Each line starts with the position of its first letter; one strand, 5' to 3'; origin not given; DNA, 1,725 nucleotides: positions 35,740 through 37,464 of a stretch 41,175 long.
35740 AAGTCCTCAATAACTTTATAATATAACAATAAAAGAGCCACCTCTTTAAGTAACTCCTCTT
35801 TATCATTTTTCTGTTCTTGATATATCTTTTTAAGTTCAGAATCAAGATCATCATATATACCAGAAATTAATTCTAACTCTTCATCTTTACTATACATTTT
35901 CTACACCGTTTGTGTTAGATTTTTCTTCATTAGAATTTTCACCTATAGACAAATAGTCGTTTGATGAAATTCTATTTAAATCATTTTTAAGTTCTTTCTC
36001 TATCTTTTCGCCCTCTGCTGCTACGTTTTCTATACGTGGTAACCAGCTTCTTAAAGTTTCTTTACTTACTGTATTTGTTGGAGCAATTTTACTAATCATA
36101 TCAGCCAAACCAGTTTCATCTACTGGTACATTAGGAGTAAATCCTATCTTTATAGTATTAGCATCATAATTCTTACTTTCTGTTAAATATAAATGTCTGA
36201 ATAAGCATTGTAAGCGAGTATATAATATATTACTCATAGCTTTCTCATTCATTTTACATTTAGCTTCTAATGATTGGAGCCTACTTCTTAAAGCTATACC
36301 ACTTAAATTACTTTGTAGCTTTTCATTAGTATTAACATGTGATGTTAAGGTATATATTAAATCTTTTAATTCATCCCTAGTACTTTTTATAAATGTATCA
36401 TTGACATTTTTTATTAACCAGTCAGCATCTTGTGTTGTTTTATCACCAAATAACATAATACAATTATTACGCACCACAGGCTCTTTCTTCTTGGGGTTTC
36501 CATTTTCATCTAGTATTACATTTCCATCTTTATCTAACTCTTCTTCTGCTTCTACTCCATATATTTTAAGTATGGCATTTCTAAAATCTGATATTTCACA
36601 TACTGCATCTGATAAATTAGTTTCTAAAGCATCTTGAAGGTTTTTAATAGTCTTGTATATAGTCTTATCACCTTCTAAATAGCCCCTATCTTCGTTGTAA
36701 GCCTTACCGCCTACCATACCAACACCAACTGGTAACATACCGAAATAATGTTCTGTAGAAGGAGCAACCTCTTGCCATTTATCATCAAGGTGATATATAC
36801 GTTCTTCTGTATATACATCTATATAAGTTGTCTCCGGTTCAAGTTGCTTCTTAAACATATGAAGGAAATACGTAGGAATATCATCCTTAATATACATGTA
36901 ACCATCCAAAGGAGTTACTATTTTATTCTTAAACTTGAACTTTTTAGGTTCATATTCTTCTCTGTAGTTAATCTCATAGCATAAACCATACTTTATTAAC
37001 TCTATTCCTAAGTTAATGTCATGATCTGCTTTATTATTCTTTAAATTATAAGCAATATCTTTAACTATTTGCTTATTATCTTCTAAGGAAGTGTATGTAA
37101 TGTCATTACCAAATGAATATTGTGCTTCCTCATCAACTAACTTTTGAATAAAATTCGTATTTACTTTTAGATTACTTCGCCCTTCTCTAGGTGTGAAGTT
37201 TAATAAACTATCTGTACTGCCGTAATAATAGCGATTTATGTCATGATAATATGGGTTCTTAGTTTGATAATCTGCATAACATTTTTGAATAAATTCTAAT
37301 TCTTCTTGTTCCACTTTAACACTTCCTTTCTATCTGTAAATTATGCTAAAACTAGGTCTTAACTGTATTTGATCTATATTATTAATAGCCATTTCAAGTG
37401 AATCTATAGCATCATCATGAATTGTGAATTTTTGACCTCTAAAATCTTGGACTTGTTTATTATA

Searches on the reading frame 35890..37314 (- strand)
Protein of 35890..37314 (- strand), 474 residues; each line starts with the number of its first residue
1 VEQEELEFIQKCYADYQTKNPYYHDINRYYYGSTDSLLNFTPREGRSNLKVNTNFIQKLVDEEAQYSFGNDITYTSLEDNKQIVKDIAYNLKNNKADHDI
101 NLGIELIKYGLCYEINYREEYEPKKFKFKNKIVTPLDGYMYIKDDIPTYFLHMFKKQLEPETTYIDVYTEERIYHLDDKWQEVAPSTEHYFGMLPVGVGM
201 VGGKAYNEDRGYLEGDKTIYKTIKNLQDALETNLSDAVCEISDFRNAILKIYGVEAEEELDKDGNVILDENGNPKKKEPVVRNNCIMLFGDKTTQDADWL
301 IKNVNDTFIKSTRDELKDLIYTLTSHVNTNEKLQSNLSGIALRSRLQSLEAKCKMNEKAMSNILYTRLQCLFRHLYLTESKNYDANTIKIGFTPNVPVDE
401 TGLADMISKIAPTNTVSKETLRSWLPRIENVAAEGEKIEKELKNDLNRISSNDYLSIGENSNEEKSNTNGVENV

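Call 25: search_dna_similar(query=window:35890-37314:-, collection=phages, mode=protein, max_rows=15)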
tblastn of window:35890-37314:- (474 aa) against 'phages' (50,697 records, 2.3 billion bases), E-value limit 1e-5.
Records with a match: 477; places in all: 477; records where one place covers at least 80% of the query: 331.
Best place of each record, by identity: <60% 477.
By first word of the organism name: Staphylococcus 145; Streptococcus 109; Enterococcus 81; Clostridium 41; Bacillus 27; Listeria 16; Lactobacillus 16; Oenococcus 8; Clostridioides 5; Carnobacterium 5; and 13 more.
By host as written in the record: Streptococcus thermophilus 54; Staphylococcus aureus 51; - 43; Clostridium sporogenes ATCC-15579 30; Enterococcus faecalis 23; Staphylococcus pseudintermedius 15; Enterococcus sp. 12; Enterococcus faecalis ATCC 29212 12; and 133 more.
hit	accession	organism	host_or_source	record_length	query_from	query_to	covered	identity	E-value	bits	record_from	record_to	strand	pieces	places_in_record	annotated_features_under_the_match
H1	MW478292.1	Clostridium phage vB_CpeS-1181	Clostridium perfringens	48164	3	448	94%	36.4%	5e-75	262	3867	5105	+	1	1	portal protein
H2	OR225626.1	Clostridium phage LPCPA58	-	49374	3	448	94%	36.4%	5e-75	262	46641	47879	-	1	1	hypothetical protein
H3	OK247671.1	Clostridium phage vB_CpeS_BG3P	Clostridium perfringens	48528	3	448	94%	35.9%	4e-76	265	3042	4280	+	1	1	portal protein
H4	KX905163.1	Clostridioides phage phiSemix9P1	Clostridioides difficile Semix9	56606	5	441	92%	35.7%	5e-62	224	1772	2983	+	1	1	portal protein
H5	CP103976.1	Clostridioides phage HGP05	Clostridioides difficile HGP05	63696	5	441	92%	35.7%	4e-63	227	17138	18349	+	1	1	record has no annotation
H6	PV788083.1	Clostridium phage CS32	Clostridium sporogenes ATCC-15579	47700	21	443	89%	27.1%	1e-13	80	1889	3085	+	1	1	portal protein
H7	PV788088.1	Clostridium phage CS38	Clostridium sporogenes ATCC-15579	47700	21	443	89%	27.1%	1e-13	80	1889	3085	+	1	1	portal protein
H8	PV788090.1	Clostridium phage CS43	Clostridium sporogenes ATCC-15579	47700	21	443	89%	27.1%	1e-13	80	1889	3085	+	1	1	portal protein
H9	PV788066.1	Clostridium phage CS06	Clostridium sporogenes ATCC-15579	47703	21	443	89%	27.1%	1e-13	80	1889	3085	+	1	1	portal protein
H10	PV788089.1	Clostridium phage CS42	Clostridium sporogenes ATCC-15579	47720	21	443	89%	27.1%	1e-13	80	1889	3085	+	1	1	portal protein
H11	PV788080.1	Clostridium phage CS29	Clostridium sporogenes ATCC-15579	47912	21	443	89%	27.1%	1e-13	80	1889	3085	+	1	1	portal protein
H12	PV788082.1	Clostridium phage CS31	Clostridium sporogenes ATCC-15579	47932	21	443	89%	27.1%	1e-13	80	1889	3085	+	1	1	portal protein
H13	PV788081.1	Clostridium phage CS30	Clostridium sporogenes ATCC-15579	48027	21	443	89%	27.1%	1e-13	80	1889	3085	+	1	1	portal protein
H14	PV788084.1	Clostridium phage CS33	Clostridium sporogenes ATCC-15579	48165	21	443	89%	27.1%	1e-13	80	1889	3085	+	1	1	portal protein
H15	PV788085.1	Clostridium phage CS35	Clostridium sporogenes ATCC-15579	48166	21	443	89%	27.1%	1e-13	80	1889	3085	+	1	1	portal protein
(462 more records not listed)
